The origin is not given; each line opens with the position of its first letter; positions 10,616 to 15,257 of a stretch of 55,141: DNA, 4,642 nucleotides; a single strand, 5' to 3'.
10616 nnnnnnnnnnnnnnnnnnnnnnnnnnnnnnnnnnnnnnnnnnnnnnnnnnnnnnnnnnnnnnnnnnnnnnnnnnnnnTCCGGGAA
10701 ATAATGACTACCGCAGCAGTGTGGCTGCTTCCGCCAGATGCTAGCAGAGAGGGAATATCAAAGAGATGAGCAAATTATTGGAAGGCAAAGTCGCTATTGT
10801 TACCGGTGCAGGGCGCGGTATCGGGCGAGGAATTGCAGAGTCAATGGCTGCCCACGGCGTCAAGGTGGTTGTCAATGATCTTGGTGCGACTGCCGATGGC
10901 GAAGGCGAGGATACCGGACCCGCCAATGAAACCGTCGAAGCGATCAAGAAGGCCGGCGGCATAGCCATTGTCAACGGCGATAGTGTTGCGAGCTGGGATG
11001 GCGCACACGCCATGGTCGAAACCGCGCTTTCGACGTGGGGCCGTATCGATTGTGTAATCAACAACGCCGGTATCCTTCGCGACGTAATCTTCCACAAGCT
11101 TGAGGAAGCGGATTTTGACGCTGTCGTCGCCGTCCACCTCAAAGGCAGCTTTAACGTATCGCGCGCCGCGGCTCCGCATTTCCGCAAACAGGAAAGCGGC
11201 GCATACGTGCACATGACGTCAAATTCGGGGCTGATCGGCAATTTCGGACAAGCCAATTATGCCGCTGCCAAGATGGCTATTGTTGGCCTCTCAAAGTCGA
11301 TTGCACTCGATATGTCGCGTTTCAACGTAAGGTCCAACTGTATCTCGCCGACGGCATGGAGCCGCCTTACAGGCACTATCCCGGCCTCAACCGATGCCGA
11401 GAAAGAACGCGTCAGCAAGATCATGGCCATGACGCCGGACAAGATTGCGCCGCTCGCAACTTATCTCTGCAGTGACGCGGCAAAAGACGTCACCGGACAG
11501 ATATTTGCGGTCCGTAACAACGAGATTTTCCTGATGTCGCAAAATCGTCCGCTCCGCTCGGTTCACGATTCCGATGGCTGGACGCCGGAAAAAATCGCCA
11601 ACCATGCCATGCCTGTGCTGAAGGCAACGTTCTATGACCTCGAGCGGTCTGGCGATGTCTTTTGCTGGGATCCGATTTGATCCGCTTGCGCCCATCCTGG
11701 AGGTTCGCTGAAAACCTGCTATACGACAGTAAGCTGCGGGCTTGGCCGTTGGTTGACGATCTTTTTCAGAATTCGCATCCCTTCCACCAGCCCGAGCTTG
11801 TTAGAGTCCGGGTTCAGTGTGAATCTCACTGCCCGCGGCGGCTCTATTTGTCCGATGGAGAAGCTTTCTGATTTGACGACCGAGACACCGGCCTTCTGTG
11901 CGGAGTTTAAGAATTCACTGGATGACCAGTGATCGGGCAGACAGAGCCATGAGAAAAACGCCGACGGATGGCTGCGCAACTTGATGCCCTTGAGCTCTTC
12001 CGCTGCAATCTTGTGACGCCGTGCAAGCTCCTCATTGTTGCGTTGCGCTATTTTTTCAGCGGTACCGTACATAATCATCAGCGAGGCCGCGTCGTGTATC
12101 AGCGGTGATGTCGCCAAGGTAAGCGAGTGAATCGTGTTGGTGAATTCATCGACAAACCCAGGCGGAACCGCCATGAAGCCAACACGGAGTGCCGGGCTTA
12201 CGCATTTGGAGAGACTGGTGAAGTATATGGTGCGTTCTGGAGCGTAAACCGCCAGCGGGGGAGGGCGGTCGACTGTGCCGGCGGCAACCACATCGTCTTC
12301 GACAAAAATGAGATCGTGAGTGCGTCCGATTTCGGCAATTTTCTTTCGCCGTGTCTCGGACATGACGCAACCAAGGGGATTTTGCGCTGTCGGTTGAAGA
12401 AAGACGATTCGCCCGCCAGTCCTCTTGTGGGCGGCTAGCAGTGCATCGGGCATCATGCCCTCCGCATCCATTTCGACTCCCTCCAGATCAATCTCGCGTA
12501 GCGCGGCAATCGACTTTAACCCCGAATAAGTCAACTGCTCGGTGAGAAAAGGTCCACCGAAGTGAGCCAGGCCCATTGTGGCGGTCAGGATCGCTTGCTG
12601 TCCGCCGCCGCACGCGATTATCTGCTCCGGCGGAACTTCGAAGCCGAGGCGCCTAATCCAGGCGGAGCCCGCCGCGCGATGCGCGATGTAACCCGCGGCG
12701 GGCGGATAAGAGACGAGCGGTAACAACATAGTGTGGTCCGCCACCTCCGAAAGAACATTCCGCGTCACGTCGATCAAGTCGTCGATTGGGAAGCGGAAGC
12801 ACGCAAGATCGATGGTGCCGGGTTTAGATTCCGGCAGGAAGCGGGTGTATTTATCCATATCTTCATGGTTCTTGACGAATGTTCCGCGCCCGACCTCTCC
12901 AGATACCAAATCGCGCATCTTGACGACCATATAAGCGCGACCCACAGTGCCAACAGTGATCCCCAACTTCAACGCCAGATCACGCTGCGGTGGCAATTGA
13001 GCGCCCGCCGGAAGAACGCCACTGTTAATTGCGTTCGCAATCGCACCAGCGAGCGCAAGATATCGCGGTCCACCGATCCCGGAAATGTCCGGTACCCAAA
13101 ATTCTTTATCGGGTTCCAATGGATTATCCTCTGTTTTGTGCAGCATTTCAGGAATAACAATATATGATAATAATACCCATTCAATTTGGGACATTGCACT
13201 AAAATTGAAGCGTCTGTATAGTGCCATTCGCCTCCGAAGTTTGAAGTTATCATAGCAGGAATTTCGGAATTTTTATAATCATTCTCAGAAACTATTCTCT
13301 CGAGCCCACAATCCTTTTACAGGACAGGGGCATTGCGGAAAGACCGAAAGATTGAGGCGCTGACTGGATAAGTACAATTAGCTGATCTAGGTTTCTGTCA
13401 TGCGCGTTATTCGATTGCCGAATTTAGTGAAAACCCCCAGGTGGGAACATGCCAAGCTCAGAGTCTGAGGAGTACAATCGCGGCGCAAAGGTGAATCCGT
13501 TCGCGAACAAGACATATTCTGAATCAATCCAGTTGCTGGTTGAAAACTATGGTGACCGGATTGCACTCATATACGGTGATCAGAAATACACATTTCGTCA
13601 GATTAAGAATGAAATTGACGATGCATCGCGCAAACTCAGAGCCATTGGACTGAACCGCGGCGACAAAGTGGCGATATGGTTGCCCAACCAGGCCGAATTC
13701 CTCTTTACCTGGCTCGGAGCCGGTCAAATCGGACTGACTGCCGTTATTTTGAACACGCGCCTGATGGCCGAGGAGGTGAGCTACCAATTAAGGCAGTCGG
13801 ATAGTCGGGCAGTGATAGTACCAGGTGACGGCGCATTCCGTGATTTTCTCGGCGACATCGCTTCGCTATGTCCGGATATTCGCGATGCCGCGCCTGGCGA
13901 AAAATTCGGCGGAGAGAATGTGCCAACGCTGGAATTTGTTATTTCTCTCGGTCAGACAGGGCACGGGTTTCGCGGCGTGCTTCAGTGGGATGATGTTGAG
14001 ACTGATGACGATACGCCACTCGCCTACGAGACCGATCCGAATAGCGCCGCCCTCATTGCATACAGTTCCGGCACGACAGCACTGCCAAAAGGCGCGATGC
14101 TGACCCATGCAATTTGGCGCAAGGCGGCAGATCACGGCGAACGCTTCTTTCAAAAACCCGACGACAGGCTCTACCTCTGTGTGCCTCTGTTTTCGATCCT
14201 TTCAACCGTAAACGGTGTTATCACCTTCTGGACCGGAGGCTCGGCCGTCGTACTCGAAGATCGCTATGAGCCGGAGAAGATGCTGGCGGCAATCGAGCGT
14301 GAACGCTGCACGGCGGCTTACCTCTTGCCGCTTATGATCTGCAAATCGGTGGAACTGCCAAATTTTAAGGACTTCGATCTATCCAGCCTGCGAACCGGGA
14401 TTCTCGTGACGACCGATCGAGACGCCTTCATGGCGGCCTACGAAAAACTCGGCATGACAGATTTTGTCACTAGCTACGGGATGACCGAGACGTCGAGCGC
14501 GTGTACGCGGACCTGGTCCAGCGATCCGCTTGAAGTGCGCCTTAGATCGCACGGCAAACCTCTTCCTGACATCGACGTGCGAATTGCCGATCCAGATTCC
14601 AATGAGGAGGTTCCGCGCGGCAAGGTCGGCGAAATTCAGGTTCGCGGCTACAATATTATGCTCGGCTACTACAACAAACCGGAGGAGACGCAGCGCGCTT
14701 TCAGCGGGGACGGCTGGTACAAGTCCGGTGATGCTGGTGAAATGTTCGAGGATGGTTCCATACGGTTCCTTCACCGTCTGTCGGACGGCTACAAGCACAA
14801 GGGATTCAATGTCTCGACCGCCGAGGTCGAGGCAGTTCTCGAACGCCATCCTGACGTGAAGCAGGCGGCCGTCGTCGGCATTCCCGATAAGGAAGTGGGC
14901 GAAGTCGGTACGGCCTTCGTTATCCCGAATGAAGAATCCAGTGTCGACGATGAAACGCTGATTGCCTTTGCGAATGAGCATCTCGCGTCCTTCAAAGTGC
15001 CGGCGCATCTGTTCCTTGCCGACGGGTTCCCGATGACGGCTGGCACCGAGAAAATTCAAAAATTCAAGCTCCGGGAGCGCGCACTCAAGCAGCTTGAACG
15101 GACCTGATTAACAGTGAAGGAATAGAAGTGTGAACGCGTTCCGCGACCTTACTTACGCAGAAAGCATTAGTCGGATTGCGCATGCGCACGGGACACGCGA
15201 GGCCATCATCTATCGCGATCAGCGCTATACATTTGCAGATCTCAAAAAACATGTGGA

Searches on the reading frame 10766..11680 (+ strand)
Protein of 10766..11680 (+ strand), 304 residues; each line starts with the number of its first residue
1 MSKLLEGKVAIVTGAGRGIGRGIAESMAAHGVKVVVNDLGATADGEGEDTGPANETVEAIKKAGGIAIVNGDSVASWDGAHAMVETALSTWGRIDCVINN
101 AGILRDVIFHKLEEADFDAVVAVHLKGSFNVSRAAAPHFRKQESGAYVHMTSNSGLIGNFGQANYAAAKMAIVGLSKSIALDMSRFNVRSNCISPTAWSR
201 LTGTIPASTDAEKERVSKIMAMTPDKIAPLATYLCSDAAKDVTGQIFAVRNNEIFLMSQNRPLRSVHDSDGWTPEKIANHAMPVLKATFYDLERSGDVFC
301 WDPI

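Call 34: search_protein_families(library=pfam, proteins=[window:10766-11680:+], max_evalue=0.0001)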
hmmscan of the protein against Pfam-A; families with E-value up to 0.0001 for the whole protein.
window:10766-11680:+ (304 aa): 3 families
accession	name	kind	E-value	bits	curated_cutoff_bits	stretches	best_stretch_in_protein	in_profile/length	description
PF00106.31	adh_short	-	9.3e-41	139.9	26.6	1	8-197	1-181/195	short chain dehydrogenase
PF13561.12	adh_short_C2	-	1.1e-40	140.2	27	1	14-249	1-231/236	Enoyl-(Acyl carrier protein) reductase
PF08659.16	KR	-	3.7e-17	63.2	22.6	1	10-174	3-158/180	KR domain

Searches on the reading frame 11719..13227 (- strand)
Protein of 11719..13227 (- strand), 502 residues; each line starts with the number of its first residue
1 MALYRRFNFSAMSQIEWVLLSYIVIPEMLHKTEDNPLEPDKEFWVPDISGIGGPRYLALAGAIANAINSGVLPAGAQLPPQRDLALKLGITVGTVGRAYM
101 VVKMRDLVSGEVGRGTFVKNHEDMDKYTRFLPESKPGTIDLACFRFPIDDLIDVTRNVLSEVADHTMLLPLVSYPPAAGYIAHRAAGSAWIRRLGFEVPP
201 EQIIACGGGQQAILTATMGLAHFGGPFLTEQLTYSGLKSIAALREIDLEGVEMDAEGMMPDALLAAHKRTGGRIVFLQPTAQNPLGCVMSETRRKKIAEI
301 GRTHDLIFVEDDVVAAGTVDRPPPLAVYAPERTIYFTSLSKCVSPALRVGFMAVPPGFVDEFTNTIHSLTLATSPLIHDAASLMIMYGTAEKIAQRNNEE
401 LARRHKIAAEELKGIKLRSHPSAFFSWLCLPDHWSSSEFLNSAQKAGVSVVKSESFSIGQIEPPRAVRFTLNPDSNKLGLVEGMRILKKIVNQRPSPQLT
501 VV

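Call 34: search_protein_families(library=pfam, proteins=[window:11719-13227:-], max_evalue=0.0001)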
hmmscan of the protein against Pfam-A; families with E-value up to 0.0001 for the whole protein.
window:11719-13227:- (502 aa): 2 families
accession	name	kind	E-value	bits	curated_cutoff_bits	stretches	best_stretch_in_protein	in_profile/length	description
PF00155.27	Aminotran_1_2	-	4.3e-17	62.8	19.7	1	170-476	34-352/361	Aminotransferase class I and II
PF00392.27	GntR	-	1.5e-08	34.6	27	1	56-118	2-64/64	Bacterial regulatory proteins, gntR family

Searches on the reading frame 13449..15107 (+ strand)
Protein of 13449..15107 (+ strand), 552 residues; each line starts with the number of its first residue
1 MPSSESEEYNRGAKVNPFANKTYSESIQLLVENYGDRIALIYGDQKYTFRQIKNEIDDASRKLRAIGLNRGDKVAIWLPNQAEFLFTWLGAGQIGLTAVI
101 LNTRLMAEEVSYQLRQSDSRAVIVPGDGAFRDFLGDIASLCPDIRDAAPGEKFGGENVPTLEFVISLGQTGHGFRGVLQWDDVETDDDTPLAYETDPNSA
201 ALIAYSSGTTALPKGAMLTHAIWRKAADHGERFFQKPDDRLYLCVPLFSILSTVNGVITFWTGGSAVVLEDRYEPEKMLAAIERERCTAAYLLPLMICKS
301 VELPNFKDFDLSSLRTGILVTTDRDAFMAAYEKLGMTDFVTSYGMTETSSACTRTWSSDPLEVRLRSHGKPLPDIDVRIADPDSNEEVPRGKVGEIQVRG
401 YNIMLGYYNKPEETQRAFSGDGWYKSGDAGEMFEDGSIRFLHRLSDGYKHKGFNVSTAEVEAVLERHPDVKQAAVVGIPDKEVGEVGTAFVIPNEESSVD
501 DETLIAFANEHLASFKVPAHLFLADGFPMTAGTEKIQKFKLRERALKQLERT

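Call 34: search_protein_families(library=pfam, proteins=[window:13449-15107:+], max_evalue=0.0001)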
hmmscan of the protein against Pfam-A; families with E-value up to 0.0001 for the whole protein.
window:13449-15107:+ (552 aa): 2 families
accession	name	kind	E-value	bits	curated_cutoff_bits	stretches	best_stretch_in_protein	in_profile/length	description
PF00501.34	AMP-binding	-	7.1e-72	242.8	29.9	1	31-408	5-384/384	AMP-binding enzyme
PF13193.12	AMP-binding_C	-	5.9e-17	62.8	24.5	1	459-531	1-73/76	AMP-binding enzyme C-terminal domain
